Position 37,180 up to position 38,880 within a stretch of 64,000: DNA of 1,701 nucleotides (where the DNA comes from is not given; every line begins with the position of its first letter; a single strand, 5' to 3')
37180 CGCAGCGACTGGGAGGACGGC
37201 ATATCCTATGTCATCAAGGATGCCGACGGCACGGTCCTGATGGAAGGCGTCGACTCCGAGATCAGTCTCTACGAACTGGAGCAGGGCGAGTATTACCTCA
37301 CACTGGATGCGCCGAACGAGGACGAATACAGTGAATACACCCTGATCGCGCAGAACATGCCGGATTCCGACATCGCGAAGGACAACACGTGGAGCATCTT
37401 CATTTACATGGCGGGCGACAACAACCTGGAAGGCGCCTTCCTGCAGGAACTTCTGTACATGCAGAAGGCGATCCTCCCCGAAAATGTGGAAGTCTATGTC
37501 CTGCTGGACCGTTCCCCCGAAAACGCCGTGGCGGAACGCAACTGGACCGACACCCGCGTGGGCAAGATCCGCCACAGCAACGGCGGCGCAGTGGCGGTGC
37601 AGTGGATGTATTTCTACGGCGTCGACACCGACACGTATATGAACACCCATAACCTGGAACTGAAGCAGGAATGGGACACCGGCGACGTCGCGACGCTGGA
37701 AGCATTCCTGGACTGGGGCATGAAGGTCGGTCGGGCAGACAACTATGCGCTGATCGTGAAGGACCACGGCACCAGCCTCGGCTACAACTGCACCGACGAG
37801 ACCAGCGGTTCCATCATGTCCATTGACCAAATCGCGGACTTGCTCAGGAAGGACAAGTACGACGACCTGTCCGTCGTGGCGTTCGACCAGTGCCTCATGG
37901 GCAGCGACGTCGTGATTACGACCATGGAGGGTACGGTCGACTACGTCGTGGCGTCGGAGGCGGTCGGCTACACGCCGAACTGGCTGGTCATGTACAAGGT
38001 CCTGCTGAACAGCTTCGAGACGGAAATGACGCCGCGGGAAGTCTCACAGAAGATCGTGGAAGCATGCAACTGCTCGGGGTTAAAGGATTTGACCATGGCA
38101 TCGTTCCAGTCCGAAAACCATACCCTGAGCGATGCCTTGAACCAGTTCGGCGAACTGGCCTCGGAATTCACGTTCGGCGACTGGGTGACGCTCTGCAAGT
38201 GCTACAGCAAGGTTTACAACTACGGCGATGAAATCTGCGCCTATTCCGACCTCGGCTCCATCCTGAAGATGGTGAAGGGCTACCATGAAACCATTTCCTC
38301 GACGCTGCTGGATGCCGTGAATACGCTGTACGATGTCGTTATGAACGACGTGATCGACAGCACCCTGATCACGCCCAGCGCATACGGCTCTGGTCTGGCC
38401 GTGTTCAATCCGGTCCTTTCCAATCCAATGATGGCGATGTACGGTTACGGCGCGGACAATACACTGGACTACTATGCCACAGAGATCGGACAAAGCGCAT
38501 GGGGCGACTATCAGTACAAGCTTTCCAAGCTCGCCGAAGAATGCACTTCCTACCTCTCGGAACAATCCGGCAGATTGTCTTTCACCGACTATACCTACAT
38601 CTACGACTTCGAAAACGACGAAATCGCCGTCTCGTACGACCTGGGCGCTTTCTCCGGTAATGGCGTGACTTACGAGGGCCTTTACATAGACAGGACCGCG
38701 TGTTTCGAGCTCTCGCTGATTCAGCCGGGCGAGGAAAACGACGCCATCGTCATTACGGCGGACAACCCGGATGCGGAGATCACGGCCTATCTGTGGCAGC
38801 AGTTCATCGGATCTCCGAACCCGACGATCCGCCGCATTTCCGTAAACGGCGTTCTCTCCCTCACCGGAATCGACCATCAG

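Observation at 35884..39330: Clostripain-like C11 cysteine peptidase embedded inside the giant protein between PPC-like domains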

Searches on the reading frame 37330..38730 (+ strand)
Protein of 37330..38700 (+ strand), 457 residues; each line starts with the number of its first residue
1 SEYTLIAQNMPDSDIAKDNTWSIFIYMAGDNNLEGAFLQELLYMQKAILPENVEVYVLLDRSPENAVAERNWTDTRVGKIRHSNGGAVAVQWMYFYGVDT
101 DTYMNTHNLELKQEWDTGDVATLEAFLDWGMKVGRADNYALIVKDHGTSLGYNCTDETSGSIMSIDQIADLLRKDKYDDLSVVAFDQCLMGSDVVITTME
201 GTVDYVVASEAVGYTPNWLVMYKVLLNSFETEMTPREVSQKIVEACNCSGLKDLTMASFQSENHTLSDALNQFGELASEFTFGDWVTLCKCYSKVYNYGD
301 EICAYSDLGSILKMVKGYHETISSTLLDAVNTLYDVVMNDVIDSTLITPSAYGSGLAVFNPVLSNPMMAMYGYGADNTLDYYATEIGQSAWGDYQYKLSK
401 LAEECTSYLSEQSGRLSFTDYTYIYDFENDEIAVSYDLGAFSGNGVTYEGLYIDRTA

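Call 5: search_solved_structures(query=window:37330-38700:+, max_evalue=1, show_alignments=3)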
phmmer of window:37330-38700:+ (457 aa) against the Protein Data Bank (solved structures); distinct sequences matched with E-value up to 1: 2.
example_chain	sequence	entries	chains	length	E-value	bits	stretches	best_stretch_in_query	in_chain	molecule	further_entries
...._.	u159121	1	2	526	9.1e-08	34.9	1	14-196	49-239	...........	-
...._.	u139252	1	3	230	0.81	12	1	276-332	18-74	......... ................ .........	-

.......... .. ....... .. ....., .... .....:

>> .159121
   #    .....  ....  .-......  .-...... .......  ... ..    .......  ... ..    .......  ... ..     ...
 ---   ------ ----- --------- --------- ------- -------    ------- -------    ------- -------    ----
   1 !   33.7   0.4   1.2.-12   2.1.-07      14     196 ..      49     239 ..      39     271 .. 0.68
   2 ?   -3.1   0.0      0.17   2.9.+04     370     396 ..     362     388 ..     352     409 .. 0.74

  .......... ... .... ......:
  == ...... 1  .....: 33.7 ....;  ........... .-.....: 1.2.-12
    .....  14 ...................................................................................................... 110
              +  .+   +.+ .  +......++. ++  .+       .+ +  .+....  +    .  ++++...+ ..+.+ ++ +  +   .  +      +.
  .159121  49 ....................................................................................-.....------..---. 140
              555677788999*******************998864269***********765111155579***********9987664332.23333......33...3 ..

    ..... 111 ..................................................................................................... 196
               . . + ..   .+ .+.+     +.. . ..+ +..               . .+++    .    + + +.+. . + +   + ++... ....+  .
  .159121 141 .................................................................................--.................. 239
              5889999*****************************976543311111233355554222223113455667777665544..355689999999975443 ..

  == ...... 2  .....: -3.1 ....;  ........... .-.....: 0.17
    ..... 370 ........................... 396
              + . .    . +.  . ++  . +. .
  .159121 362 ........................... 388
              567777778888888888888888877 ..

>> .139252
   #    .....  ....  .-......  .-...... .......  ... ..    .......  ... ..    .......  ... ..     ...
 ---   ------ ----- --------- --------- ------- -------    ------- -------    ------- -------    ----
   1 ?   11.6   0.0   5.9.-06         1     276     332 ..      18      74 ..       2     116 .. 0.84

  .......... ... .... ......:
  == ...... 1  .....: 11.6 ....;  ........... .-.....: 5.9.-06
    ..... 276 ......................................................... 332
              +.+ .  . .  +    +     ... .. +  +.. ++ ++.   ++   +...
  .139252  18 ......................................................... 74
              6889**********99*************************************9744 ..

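Call 10: find_homologous_proteins(query=window:37330-38700:+, max_evalue=0.001)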
Query window:37330-38700:+ (457 aa): 30 proteins with E <= 0.001 among 8000 candidates.
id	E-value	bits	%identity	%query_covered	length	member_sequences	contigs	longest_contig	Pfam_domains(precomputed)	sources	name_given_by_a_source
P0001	1.4e-207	708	75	91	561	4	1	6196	PF03415.20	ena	-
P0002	9.8e-177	607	76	77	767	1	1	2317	PF03415.20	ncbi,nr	ncbi:MAG: hypothetical protein J6W70_04715, partial [Lentisphaeria bacterium]|nr:hypothetical protei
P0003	2.0e-138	480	58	83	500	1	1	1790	PF03415.20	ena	-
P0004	6.1e-47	179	51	40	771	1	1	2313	PF13290.14,PF03174.20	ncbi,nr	ncbi:MAG: hypothetical protein J6Y26_06190, partial [Lachnospiraceae bacterium]|nr:hypothetical prot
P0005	1.7e-29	121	81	17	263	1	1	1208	PF00353.26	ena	-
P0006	7.4e-21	93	29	74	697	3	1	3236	PF04151.22,PF03415.20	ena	-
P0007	3.3e-19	88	27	77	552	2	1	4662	PF03415.20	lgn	-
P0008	2.6e-17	81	29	66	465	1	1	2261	PF03415.20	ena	-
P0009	3.6e-14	71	28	42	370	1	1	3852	PF03415.20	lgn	-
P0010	5.6e-14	70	27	53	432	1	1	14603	PF03415.20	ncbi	-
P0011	1.3e-13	69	28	55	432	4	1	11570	PF03415.20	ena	-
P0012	2.4e-13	68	28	53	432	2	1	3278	PF03415.20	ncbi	-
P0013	2.5e-13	68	26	78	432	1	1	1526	PF03415.20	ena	-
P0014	1.2e-12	66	30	49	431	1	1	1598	PF03415.20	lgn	-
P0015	2.6e-11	61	31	39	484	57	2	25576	PF03415.20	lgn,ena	-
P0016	2.1e-10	59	24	74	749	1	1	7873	PF06119.20,PF03415.20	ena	-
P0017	2.3e-10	58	33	42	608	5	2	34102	PF03415.20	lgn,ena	-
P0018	3.9e-10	58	26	80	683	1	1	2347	PF03415.20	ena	-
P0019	1.4e-9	56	25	68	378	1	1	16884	PF03415.20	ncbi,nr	ncbi:MAG: hypothetical protein HC881_07660 [Leptolyngbyaceae cyanobacterium SL_7_1]|nr:hypothetical 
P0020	1.9e-8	52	25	67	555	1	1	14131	PF04151.22,PF03415.20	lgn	-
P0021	4.6e-8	51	31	37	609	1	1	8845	PF03415.20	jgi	jgi:hypothetical protein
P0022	4.6e-8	51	30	42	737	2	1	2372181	PF04151.22,PF03415.20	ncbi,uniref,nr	ncbi:clostripain-related cysteine peptidase [Dulcicalothrix desertica]|uniref:clostripain-related cy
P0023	1.3e-6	46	28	43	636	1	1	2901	PF03415.20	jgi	jgi:hypothetical protein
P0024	2.8e-6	45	26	48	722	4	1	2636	PF03415.20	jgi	jgi:pimeloyl-ACP methyl ester carboxylesterase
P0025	5.0e-6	44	30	42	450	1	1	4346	PF03415.20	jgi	jgi:hypothetical protein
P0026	2.2e-5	42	29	28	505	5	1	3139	PF03415.20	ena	-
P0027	2.4e-5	42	24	52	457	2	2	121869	PF03415.20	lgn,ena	-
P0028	4.2e-5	41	28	28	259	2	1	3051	PF03415.20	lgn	-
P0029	8.8e-5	40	27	45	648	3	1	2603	PF03415.20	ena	-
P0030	6.2e-4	37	29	38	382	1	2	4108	PF03415.20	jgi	jgi:hypothetical protein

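Call 16: search_protein_families(library=pfam, proteins=[window:37381-38730:+], max_evalue=0.1)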
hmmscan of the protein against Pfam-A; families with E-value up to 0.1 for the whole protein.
window:37381-38730:+ (450 aa): 1 family
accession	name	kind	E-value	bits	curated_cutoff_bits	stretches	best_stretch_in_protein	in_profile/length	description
PF03415.19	Peptidase_C11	-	1.7e-21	77.7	25.8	1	8-314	1-293/359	Clostripain family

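Call 22: predict_structure(alignment_id=A1)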
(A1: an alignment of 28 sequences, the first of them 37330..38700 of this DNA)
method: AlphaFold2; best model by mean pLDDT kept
length: 457 residues; sequences in the alignment: 28
mean_pLDDT: 75.6   pTM: 0.79
mean pLDDT of the five models: 75.6, 75.0, 74.9, 73.5, 71.8
residues with pLDDT >= 90: 156; 70-90: 150; 50-70: 64; < 50: 87
segments of 3 or more residues with pLDDT < 50: 1-11, 95-100, 107-109, 367-378, 407-425, 430-457
pLDDT, mean of each block of 10 residues (from residue 1): 39 67 93 84 85 90 68 81 60 50 50 77 90 91 86 82 92 96 91 94 94 61 88 94 78 80 94 97 87 76 78 93 97 96 74 80 58 47 86 88 57 37 48 43 37 34
secondary structure, 60 per line:
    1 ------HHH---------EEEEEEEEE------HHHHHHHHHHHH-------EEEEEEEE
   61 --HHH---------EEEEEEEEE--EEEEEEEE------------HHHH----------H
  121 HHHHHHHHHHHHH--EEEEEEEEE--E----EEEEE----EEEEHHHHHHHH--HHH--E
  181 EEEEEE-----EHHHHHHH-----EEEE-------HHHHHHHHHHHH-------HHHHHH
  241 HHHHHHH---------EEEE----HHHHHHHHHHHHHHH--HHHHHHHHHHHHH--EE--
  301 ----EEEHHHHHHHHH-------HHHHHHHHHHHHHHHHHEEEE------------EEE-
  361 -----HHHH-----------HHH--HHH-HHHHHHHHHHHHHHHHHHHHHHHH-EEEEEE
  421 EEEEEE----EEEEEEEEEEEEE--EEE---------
elements in order: E19-27 H34-45 E53-60 E75-83 E86-93 H106-109 H120-133 E136-144 E152-156 E161-164 H165-172 E180-186 H193-199 E205-208 H216-227 H235-247 E257-260 H265-279 H282-294 E305-307 H308-316 H324-340 E341-344 E357-359 H366-369 H390-413 E415-426 E431-443 E446-448

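Call 25: search_protein_representatives(protein=window:37330-38700:+)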
Query: 457 residues. Proteins with E-value up to 0.001 (for the whole library): 3520; up to 1e-10: 532; up to 1e-30: 24. The best 150 are listed.
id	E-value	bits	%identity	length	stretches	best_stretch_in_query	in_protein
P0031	1.2e-263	891.5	86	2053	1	1-456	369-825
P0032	6.3e-226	767.1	74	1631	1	1-456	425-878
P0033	1.5e-200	683.5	70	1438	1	1-456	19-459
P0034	3.0e-193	659.4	65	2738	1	1-457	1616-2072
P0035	3.7e-190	649.2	65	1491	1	1-456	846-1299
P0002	3.1e-177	606.6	76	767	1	104-457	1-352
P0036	2.0e-171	587.5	64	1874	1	1-456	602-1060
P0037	2.3e-162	557.6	61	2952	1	1-454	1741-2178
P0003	6.3e-139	480.4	59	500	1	79-455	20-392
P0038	5.8e-109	381.6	76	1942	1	1-226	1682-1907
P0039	1.2e-108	380.6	49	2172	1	2-455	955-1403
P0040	1.1e-102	360.9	73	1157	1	233-456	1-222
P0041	3.5e-89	316.4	70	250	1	1-204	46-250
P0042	1.5e-74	268.2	43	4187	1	1-453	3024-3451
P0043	7.0e-55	203.4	40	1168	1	22-378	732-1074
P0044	1.4e-50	189.2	29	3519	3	18-398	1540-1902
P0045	1.9e-48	182.1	36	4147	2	3-249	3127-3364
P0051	5.1e-34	134.6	31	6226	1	11-451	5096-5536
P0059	5.3e-27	111.5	32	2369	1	20-379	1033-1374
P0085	7.2e-23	97.9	28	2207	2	19-372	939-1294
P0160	3.6e-17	79.1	31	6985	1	16-289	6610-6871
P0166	5.2e-17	78.6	31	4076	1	34-453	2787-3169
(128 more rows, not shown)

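Call 26: fold_search(model_id=the predicted structure, library=pdb)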
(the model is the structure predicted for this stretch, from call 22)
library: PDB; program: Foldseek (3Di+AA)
matches with E <= 10: 591; with E <= 0.001: 18
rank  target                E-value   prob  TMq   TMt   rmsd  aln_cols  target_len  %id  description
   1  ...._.                1.1e-17  1.00  0.63  0.63   3.6       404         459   20  MicroED structure of the C11 cysteine protease clostripain (released 2024-08-14)
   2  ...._B                2.3e-17  1.00  0.64  0.64   3.2       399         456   20  MicroED structure of the C11 cysteine protease clostripain (released 2024-08-14)
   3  6mzo                  1.9e-14  1.00  0.53  0.68   6.7       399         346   18  X-ray Structure of an Inactive Zymogen C11 Protease from Parabacteroides distasonis (released 2019-04-17)
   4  6n9j_B                8.6e-14  1.00  0.56  0.70   5.0       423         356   14  X-ray structure of a secreted C11 cysteine protease from Bacteroides thetaiotaomicron in complex with an irreversible  (released 2019-12-11)
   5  6n9j_A                1.5e-13  1.00  0.54  0.68   6.0       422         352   14  X-ray structure of a secreted C11 cysteine protease from Bacteroides thetaiotaomicron in complex with an irreversible  (released 2019-12-11)
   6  6nag_B                2.2e-13  1.00  0.53  0.67   6.0       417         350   13  X-ray structure of a secreted C11 cysteine protease from Bacteroides thetaiotaomicron "iotapain (released 2019-12-11)
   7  6nag_A                5.1e-13  1.00  0.53  0.67   6.1       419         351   13  X-ray structure of a secreted C11 cysteine protease from Bacteroides thetaiotaomicron "iotapain (released 2019-12-11)
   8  3uws_B                1.8e-06  1.00  0.33  0.60   5.2       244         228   18  Crystal structure of a clostripain (PARMER_00083) from Parabacteroides merdae ATCC 43184 at 1.70 A resolution (released 2012-06-13)
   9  5l20_B                1.5e-05  1.00  0.33  0.61   5.5       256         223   14  Crystal Structure of a Clostripain (BT_0727) from Bacteroides thetaiotaomicron ATCC 29148 in Complex with Peptide Inhi (released 2017-08-02)
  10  5dyn_B                3.4e-05  1.00  0.34  0.57   5.9       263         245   13  B. fragilis cysteine protease (released 2016-03-30)
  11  8tl0_A                1.2e-04  1.00  0.29  0.28   4.9       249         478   10  Structure of activated SAVED-CHAT filament (released 2024-03-06)
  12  8tl0_C                1.3e-04  1.00  0.30  0.30   4.9       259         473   11  Structure of activated SAVED-CHAT filament (released 2024-03-06)
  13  8tl0_B                2.6e-04  1.00  0.29  0.28   8.3       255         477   12  Structure of activated SAVED-CHAT filament (released 2024-03-06)
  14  5h0i_B                4.2e-04  0.96  0.23  0.26  15.9       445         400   11  Structure of OaAEP1 asparaginyl peptide ligase in its proenzyme form (released 2017-03-29)
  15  8tl0_I                4.5e-04  1.00  0.30  0.29   5.6       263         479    9  Structure of activated SAVED-CHAT filament (released 2024-03-06)
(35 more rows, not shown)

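Call 29: find_related_loci(query=window:37330-38700:+, collection=genome_contigs, flank=10000)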
Query window:37330-38700:+ (457 aa) in genome_contigs; peptide patterns used: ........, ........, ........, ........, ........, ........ (x = any residue, [..] = any of these).
19 stretches matched a pattern; 4 encode a relative of the query (tblastn E <= 1e-3); 4 distinct loci.
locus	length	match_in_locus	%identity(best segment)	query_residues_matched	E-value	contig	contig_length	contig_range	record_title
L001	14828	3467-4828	75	1-457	0e+0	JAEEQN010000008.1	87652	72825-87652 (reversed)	MAG: Victivallales bacterium isolate Tb.RUG.336 NODE_617_length_87652_cov_4.024130, whole genome shotgun sequence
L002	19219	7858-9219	76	1-455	0e+0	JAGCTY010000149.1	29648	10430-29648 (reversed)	MAG: Lentisphaeria bacterium isolate RGIG10120 Yak_Rumen-4__c1763009, whole genome shotgun sequence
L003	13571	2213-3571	59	1-457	5e-174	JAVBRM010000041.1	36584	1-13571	MAG: Victivallaceae bacterium isolate EPI_MAG_00195 c_000000798980, whole genome shotgun sequence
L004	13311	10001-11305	52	1-453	3e-144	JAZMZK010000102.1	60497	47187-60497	MAG: Victivallaceae bacterium isolate T1900044750_TS20190416.MAGScoT_cleanbin_000029 SGB_2188_k141_3065052, whole genome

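Call 32: search_solved_structures(query=A1, max_evalue=0.001, show_alignments=0)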
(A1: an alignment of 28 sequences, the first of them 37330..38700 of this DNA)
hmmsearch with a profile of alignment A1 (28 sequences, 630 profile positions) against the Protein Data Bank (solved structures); distinct sequences matched with E-value up to 0.001: 11.
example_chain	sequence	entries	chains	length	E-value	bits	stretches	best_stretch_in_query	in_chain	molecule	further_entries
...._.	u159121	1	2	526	4.3e-66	227.4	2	149-354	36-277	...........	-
6n9j_A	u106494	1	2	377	1.3e-40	143.2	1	161-511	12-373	Clostripain-related protein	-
6mzo_A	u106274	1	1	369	7.6e-39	137.3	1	161-507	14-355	Inactive Zymogen C11 Protease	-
4yec_B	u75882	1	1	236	3.8e-21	78.9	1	291-499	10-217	Clostripain family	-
3uws_B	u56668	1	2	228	4.1e-21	78.8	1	291-497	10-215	hypothetical protein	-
5dyn_B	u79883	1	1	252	1.4e-16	63.8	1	286-512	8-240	Putative peptidase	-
5dyn_A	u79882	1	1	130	4.4e-15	58.9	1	161-275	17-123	Putative peptidase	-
6nag_A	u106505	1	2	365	2.4e-11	46.5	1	259-399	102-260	Clostripain-related protein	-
4yec_A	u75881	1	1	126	5.7e-11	45.3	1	156-275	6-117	Clostripain family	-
3uws_A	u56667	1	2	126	5.8e-11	45.2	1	156-275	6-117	hypothetical protein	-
5l20_B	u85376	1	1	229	1.9e-10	43.5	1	292-399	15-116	Clostripain-related protein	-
